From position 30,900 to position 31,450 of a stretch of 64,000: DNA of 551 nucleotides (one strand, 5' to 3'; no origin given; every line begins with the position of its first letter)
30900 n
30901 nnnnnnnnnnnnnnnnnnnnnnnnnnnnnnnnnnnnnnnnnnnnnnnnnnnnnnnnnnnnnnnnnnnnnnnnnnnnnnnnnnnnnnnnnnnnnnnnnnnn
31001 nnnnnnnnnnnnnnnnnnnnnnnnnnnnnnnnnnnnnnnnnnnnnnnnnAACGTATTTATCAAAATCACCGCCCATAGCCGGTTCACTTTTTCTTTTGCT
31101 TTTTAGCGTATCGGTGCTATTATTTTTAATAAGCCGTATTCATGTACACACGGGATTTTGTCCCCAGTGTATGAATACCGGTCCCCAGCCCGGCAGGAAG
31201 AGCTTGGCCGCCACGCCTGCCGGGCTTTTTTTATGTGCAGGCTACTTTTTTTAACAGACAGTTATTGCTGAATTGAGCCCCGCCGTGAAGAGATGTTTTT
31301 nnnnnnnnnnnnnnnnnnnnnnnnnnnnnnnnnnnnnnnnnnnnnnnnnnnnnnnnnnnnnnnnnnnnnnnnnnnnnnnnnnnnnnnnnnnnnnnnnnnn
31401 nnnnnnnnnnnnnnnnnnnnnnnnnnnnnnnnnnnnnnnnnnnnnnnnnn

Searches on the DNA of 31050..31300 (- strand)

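Call 44: search_rna_families(source=window, start=31050, end=31300, threshold=evalue, max_evalue=10)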
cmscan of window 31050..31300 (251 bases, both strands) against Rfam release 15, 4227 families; matches with E-value up to 10: 9.
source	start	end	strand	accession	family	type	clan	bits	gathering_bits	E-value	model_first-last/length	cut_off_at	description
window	31159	31233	+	RF02278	Betaproteobacteria_toxic_sRNA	Gene; sRNA;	-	16.1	50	0.58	1-64/64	no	Betaproteobacteria toxic small RNA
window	31118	31233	+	RF01859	Phe_leader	Cis-reg; leader;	-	15.7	55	3.3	1-125/125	no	Phenylalanine leader peptide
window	31077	31099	+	RF00489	ctRNA_p42d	Gene; antisense;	-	15.3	50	1.2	1-46/46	no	ctRNA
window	31095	31231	+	RF02232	sX13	Gene; sRNA;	-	15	50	1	1-115/115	no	Xanthomonadaceae sRNA sX13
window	31183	31234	-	RF02067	STnc310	Gene; sRNA;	-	13.8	40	4.2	1-61/61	no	Salmonella enterica sRNA STnc310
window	31187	31241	+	RF02996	int-alpA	Gene; sRNA;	-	13.6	35.8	2.2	1-71/71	no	int-alpA RNA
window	31064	31108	-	RF00382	DnaX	Cis-reg; frameshift_element;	-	12.3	35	2.2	1-65/65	no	DnaX ribosomal frameshifting element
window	31170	31234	+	RF02399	NsiR1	Gene; sRNA;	-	12.1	39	6.9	1-60/60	no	Nitrogen stress-induced RNA 1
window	31191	31217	+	RF01119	sR32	Gene; snRNA; snoRNA; CD-box;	-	10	40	2.2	1-57/57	no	Small nucleolar RNA sR32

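Call 45: search_dna_similar(query=window:31128-31236:-, collection=plasmids, mode=distant, max_evalue=1, max_rows=10)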
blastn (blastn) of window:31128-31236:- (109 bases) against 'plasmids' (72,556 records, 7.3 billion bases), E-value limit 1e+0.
Records with a match: 3; places in all: 3; records where one place covers at least 80% of the query: 0.
Best place of each record, by identity: 80-90% 3.
By first word of the organism name: Shinella 2; Azospirillum 1.
By predicted mobility (MOB-suite, as given by PLSDB): non-mobilizable 2; mobilizable 1.
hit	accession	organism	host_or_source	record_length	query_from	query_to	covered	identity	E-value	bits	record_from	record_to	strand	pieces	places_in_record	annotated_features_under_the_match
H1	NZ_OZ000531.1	Shinella sp. WSC3-e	-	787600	12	52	38%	83.3%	3e-1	42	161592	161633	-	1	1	siderophore ABC transporter substrate-binding protein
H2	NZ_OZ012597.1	Shinella sp. WSD5-1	-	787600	12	52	38%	83.3%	3e-1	42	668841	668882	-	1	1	siderophore ABC transporter substrate-binding protein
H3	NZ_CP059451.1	Azospirillum brasilense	Prokaryotes,soil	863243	25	62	35%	82.5%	9e-1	39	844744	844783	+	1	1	none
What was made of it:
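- Tried and rejected: PLSDB plasmids searched with blastn gave only 3 hits with E of 0.3 or worse (call 45).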
